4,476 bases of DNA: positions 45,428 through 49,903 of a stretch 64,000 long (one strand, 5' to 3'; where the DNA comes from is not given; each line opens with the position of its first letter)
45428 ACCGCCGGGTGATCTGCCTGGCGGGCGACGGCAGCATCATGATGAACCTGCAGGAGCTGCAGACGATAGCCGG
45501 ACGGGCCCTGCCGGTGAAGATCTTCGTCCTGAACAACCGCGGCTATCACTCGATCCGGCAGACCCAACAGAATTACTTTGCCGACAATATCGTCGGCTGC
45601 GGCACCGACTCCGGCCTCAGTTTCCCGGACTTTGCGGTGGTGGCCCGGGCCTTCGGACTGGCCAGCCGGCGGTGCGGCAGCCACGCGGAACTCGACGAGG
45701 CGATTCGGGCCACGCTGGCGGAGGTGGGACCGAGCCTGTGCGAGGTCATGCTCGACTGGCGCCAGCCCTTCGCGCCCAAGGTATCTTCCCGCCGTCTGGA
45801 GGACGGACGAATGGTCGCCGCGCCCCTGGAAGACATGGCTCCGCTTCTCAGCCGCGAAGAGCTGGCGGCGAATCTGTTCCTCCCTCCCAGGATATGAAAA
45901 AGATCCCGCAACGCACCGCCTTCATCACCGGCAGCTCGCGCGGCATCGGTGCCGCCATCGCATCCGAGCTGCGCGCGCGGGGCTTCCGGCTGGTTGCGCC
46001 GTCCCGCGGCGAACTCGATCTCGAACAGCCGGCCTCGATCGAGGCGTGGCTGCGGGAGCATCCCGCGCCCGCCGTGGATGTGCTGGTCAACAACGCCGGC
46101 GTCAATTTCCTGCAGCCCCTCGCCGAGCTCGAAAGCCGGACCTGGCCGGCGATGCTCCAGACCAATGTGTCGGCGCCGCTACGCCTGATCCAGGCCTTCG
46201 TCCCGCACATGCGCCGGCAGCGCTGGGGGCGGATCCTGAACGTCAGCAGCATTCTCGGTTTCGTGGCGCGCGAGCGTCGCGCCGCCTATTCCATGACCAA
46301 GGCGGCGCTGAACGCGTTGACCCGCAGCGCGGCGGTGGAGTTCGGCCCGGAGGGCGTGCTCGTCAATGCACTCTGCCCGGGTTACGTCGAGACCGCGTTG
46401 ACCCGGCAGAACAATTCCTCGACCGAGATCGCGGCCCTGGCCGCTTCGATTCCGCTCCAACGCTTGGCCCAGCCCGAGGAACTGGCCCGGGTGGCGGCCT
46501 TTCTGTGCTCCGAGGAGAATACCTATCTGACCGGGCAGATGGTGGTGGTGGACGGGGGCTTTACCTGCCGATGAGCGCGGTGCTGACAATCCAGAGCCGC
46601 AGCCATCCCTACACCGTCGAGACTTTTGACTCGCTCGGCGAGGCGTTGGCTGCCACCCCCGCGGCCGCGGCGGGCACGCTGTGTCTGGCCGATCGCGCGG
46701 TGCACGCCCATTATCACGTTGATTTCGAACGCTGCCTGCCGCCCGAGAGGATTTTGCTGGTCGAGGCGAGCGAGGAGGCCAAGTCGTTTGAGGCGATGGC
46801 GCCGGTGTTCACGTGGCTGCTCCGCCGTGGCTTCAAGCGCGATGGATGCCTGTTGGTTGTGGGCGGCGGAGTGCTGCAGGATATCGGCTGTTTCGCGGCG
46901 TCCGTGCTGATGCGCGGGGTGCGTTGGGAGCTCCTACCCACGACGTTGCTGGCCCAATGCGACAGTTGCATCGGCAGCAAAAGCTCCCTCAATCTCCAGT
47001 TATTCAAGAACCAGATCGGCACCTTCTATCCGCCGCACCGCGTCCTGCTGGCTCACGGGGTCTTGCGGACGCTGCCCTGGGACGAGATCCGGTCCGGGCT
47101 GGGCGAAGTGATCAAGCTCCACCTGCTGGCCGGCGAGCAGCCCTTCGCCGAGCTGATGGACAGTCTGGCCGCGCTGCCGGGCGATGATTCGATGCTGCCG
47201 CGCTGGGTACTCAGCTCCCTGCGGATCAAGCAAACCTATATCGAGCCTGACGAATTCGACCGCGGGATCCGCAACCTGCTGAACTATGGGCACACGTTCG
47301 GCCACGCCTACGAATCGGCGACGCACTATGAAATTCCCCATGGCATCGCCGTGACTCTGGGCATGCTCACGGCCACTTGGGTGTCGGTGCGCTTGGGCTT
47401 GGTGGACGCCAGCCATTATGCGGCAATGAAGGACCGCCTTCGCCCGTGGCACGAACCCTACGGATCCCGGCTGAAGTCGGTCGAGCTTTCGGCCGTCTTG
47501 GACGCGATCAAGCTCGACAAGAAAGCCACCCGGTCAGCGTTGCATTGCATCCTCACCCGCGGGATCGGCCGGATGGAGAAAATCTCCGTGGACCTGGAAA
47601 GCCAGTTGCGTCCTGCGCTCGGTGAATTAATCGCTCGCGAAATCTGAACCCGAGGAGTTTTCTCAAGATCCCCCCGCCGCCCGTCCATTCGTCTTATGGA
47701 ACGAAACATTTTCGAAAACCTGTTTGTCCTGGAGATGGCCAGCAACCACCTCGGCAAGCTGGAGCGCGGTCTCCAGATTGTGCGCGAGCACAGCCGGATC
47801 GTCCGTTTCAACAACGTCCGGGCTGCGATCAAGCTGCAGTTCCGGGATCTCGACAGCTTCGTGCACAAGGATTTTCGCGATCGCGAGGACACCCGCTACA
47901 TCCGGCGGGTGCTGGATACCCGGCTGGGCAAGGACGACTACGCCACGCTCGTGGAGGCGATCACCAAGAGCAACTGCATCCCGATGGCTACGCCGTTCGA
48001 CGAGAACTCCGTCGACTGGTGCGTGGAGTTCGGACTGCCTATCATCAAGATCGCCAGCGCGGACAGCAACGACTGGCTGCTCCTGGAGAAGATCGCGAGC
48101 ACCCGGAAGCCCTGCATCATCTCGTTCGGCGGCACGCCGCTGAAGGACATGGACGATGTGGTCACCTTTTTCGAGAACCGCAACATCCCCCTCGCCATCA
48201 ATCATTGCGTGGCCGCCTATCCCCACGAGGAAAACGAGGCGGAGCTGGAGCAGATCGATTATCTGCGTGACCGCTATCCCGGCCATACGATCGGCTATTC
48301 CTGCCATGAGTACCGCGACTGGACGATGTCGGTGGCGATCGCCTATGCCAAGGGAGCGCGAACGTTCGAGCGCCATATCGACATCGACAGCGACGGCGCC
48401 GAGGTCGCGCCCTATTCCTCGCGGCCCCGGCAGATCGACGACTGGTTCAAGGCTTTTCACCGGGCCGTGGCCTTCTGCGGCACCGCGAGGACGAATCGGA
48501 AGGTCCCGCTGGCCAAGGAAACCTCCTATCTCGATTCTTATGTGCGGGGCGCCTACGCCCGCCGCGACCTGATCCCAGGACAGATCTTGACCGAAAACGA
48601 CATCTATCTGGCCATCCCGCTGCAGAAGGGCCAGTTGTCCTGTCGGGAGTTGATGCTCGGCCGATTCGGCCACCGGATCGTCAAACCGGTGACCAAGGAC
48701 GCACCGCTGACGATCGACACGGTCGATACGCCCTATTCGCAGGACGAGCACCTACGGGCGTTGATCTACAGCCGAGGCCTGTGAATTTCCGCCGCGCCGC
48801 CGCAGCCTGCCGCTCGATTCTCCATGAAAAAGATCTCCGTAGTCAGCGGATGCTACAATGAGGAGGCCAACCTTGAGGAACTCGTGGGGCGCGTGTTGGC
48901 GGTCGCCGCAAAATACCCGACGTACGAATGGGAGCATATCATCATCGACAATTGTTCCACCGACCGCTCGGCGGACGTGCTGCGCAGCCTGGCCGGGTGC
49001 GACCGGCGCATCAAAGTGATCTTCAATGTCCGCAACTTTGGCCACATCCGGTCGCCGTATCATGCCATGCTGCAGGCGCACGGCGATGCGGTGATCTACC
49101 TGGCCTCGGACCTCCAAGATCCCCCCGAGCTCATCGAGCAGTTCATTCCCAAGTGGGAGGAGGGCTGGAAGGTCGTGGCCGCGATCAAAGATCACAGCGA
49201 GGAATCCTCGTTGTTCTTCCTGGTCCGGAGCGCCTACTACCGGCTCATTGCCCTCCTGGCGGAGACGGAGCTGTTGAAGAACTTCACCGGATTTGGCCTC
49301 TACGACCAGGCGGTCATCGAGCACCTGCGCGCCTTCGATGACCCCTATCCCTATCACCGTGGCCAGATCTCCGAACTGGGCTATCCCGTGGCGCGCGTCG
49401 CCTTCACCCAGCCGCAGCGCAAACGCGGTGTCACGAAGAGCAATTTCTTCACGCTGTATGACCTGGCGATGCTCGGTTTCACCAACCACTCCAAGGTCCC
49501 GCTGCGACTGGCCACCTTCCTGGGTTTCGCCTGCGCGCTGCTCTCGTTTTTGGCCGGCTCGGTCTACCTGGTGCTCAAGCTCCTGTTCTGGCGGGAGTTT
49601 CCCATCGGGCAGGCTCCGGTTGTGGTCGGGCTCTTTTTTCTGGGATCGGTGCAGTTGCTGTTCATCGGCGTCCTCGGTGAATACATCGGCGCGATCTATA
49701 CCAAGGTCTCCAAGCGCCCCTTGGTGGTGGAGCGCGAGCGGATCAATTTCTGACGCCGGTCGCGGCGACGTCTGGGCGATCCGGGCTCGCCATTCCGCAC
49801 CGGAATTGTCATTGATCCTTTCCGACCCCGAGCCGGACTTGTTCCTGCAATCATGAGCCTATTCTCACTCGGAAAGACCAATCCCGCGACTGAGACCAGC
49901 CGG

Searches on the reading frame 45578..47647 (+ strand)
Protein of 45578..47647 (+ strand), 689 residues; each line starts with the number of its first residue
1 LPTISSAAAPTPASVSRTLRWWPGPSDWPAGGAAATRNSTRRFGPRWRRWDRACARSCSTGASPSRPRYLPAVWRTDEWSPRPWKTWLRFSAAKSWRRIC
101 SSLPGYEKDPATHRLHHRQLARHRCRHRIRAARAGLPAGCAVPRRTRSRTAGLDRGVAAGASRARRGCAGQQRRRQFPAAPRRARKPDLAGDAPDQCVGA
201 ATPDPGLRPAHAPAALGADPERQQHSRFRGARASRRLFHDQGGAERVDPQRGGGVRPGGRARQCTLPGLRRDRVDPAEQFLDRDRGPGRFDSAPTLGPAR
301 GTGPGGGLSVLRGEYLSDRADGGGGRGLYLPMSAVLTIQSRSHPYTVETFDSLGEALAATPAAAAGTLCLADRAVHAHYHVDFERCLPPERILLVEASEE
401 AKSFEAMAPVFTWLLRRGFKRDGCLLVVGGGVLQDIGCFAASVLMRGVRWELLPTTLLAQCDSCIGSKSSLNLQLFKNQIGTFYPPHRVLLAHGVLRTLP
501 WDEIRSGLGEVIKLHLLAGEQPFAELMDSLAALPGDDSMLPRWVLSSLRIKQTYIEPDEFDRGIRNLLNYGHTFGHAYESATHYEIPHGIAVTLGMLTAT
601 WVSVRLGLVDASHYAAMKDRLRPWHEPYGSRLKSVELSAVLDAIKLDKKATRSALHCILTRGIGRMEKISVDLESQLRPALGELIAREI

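Call 7: search_protein_families(library=pfam, proteins=[window:45578-47647:+], max_evalue=0.01)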
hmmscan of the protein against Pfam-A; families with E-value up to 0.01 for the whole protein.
window:45578-47647:+ (689 aa): 2 families
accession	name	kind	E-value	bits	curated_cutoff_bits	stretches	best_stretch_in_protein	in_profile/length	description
PF01761.26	DHQ_synthase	-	1.5e-32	112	24.2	1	394-505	3-114/115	3-dehydroquinate synthase N-terminal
PF24621.2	DHQS_C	-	6.5e-31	107.7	27.6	1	507-650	1-144/144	3-dehydroquinate synthase C-terminal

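Call 10: search_protein_families(library=ncbifam, proteins=[window:45578-47647:+], max_evalue=0.01)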
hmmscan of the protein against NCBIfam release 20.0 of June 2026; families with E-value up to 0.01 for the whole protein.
window:45578-47647:+ (689 aa): 5 families
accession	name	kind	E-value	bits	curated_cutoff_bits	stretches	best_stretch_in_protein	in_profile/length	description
TIGR04425.1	P_lya_rel_AroB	hypoth_equivalog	6e-125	416.9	400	1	338-686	1-346/348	AroB-related putative sugar phosphate phospholyase (cyclizing)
TIGR01357.1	aroB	equivalog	1.8e-77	260.9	305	1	355-671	15-334/344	3-dehydroquinate synthase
NF004852.0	PRK06203.1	equivalog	9.6e-40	136.7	333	1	391-618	90-321/407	3-dehydroquinate synthase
NF010556.0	PRK13951.1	equivalog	2.3e-39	135.6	560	1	384-672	201-483/492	bifunctional shikimate kinase AroK/3-dehydroquinate synthase AroB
NF010627.0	PRK14021.1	equivalog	1.1e-35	123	565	1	394-666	242-522/542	bifunctional shikimate kinase/3-dehydroquinate synthase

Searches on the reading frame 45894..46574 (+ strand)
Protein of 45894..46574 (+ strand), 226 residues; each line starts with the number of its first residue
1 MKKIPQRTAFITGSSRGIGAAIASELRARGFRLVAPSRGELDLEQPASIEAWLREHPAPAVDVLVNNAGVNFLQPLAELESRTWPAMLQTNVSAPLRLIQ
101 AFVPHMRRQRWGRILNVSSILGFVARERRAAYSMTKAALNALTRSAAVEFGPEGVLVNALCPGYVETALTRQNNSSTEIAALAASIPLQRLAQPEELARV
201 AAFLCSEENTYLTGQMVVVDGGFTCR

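Call 29: search_protein_families(library=pfam, proteins=[window:45894-46574:+], max_evalue=0.001)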
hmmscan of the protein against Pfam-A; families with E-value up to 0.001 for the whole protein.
window:45894-46574:+ (226 aa): 6 families
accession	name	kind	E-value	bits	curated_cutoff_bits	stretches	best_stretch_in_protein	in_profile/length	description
PF13561.12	adh_short_C2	-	2.1e-49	168.7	27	1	40-224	49-236/236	Enoyl-(Acyl carrier protein) reductase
PF00106.31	adh_short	-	2.3e-42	145.2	26.6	2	42-175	57-192/195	short chain dehydrogenase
PF08659.16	KR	-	2.1e-06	28.2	22.6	1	41-145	60-162/180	KR domain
PF01370.27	Epimerase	-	0.00024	21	20.9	1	10-157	2-167/240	NAD dependent epimerase/dehydratase family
PF08643.16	DUF1776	-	0.00035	20.5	25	1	75-180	107-212/294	Fungal family of unknown function (DUF1776)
PF04321.23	RmlD_sub_bind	-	0.00086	18.9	27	0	10-68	4-59/287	RmlD substrate binding domain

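Call 72: search_protein_families(library=ncbifam, proteins=[window:45894-46574:+], max_evalue=1e-10)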
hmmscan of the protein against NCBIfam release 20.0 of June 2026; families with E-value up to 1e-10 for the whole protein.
window:45894-46574:+ (226 aa): 205 families (the best 25 are shown)
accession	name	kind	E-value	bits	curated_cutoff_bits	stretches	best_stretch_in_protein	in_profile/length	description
NF005559.1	PRK07231.1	subfamily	3.7e-53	180.6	215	1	60-224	80-248/249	glucose 1-dehydrogenase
TIGR01830.1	3oxo_ACP_reduc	equivalog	8.1e-51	173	297.75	1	58-223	74-238/239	3-oxoacyl-[acyl-carrier-protein] reductase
NF047420.2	EF_P_mod_YmfI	equivalog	1.1e-50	172.6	238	1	40-223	55-235/236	elongation factor P 5-aminopentanone reductase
NF009466.0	PRK12826.1-2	subfamily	2e-50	171.6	222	1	41-225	60-246/248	3-oxoacyl-ACP reductase FabG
TIGR01963.1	PHB_DH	subfamily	2.4e-48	164.6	307.05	1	57-225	75-254/255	3-hydroxybutyrate dehydrogenase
NF009464.0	PRK12824.1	subfamily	3.3e-48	164.5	269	1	55-224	76-243/245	3-oxoacyl-ACP reductase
NF009093.0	PRK12429.1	subfamily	1.6e-47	161.9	258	1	46-225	66-258/259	3-hydroxybutyrate dehydrogenase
NF005753.0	PRK07577.1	equivalog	1.2e-46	159.2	310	1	6-222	3-231/237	SDR family oxidoreductase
NF004778.0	PRK06124.1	equivalog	2.8e-46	158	303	1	49-225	75-254/256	SDR family oxidoreductase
NF004197.0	PRK05653.1-1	equivalog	2.9e-46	158.1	332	1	49-224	71-247/249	3-oxoacyl-ACP reductase FabG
TIGR01829.1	AcAcCoA_reduct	subfamily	8.6e-46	156.5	302.1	1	60-223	78-240/242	acetoacetyl-CoA reductase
NF006693.0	PRK09242.1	equivalog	1.4e-45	155.5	328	1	47-224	77-254/258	SDR family oxidoreductase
NF009468.0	PRK12826.1-4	equivalog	2.6e-45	155.1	318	1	41-223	63-247/256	SDR family oxidoreductase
NF005067.0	PRK06484.1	equivalog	2.6e-45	155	713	1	59-225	82-253/524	short chain dehydrogenase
NF004198.0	PRK05653.1-3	equivalog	4.6e-45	154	296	1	60-223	84-246/248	3-oxoacyl-ACP reductase FabG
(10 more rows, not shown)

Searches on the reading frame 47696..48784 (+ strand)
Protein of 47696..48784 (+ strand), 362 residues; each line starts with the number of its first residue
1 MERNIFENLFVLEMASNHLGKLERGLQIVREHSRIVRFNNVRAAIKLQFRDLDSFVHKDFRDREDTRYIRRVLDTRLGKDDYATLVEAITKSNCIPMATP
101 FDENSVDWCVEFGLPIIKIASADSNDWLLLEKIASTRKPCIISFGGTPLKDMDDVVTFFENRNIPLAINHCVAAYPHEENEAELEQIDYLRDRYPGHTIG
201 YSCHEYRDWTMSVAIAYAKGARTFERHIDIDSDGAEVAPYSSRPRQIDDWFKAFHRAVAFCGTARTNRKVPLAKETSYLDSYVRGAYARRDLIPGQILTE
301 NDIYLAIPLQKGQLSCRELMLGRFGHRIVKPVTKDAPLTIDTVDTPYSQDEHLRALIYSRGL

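Call 7: search_protein_families(library=pfam, proteins=[window:47696-48784:+], max_evalue=0.01)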
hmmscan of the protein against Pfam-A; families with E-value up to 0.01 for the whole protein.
window:47696-48784:+ (362 aa): 2 families
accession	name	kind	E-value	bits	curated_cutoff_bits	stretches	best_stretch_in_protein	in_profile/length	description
PF03102.20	NeuB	-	2.7e-36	125.7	22.1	1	44-257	12-232/241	NeuB family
PF08666.17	SAF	-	0.0004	21.3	21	0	284-340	2-59/63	SAF domain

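Call 10: search_protein_families(library=ncbifam, proteins=[window:47696-48784:+], max_evalue=0.01)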
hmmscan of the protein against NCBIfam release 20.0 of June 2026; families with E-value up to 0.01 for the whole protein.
window:47696-48784:+ (362 aa): 2 families
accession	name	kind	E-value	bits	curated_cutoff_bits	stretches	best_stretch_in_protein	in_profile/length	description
TIGR03586.1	PseI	equivalog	1.1e-29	103.7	340.25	1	10-304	4-296/327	pseudaminic acid synthase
TIGR03569.1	NeuB_NnaB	equivalog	1e-28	100.4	399.65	1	71-308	67-302/329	N-acetylneuraminate synthase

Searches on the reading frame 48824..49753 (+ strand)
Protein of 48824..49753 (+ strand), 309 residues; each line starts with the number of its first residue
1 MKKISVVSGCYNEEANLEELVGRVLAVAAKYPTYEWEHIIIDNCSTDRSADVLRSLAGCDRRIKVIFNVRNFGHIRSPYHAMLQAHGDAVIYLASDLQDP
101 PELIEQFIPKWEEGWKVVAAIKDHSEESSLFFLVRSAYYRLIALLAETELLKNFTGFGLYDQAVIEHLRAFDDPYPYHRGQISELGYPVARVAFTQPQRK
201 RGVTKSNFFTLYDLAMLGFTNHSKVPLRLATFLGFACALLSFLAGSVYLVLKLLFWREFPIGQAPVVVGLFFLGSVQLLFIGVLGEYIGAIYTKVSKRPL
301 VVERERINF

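Call 7: search_protein_families(library=pfam, proteins=[window:48824-49753:+], max_evalue=0.01)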
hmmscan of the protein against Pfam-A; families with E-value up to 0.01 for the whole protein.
window:48824-49753:+ (309 aa): 2 families
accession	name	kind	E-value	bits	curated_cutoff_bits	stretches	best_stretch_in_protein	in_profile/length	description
PF00535.33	Glycos_transf_2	-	9.2e-25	87.9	23.3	1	5-162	1-161/168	Glycosyl transferase family 2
PF13641.12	Glyco_tranf_2_3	-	0.0034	17.8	27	1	4-128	3-129/230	Glycosyltransferase like family 2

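Call 10: search_protein_families(library=ncbifam, proteins=[window:48824-49753:+], max_evalue=0.01)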
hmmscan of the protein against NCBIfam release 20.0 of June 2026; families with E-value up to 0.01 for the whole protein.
window:48824-49753:+ (309 aa): 15 families
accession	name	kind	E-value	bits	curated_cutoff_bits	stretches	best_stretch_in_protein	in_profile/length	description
NF047588.1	GlcsyltransPgfSStrep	equivalog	2.8e-46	158.2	500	1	3-302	2-301/308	glycosyltransferase PgfS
NF007986.1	PRK10714.1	equivalog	3.6e-32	111.6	529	1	1-300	5-305/316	undecaprenyl-phosphate 4-deoxy-4-formamido-L-arabinose transferase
NF047683.1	TeichurnBiosyTuaG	equivalog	1.1e-12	48.2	400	1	3-106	7-106/252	teichuronic acid biosynthesis protein TuaG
TIGR03937.1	PgaC_IcaA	equivalog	6.4e-11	41.8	422.3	1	2-96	45-135/407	poly-beta-1,6-N-acetyl-D-glucosamine synthase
NF041875.1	EPS_EpsD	equivalog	1.1e-06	28.3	370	1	4-118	1-111/325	exopolysaccharide biosynthesis glycosyltransferase EpsD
NF053739.1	GlytfEpsEBac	equivalog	3.3e-06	26.3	450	1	3-90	2-86/265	glycosyltransferase EpsE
TIGR03111.1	glyc2_xrt_Gpos1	hypoth_equivalog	8.6e-06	24.8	363.95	1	3-143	50-188/439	TIGR03111 family XrtG-associated glycosyltransferase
NF038302.1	EPS_HpsE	equivalog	9e-06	24.9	300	1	4-96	3-96/307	hormogonium polysaccharide biosynthesis glycosyltransferase HpsE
NF050050.1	ProtGlycPglI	equivalog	0.00011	21.7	500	1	1-119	1-116/306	GalNAc(5)-diNAcBac-PP-undecaprenol beta-1,3-glucosyltransferase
NF007482.0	PRK10073.1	equivalog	0.00011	21.3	423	1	2-104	6-103/334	glycosyltransferase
TIGR04283.1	glyco_like_mftF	equivalog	0.00012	21.7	182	1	4-140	1-126/221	TIGR04283 family arsenosugar biosynthesis glycosyltransferase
NF010496.0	PRK13915.1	equivalog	0.00013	21.2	262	1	2-101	31-131/307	glucosyl-3-phosphoglycerate synthase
NF007453.0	PRK10018.1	equivalog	0.00037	20.2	382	1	14-103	14-103/280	colanic acid biosynthesis glycosyltransferase WcaA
TIGR04017.1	WcaA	equivalog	0.0011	18.7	495.75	1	16-102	15-101/279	colanic acid biosynthesis glycosyltransferase WcaA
NF038299.1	EPS_HpsN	equivalog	0.005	15.8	425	1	3-113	2-108/317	hormogonium polysaccharide biosynthesis glycosyltransferase HpsN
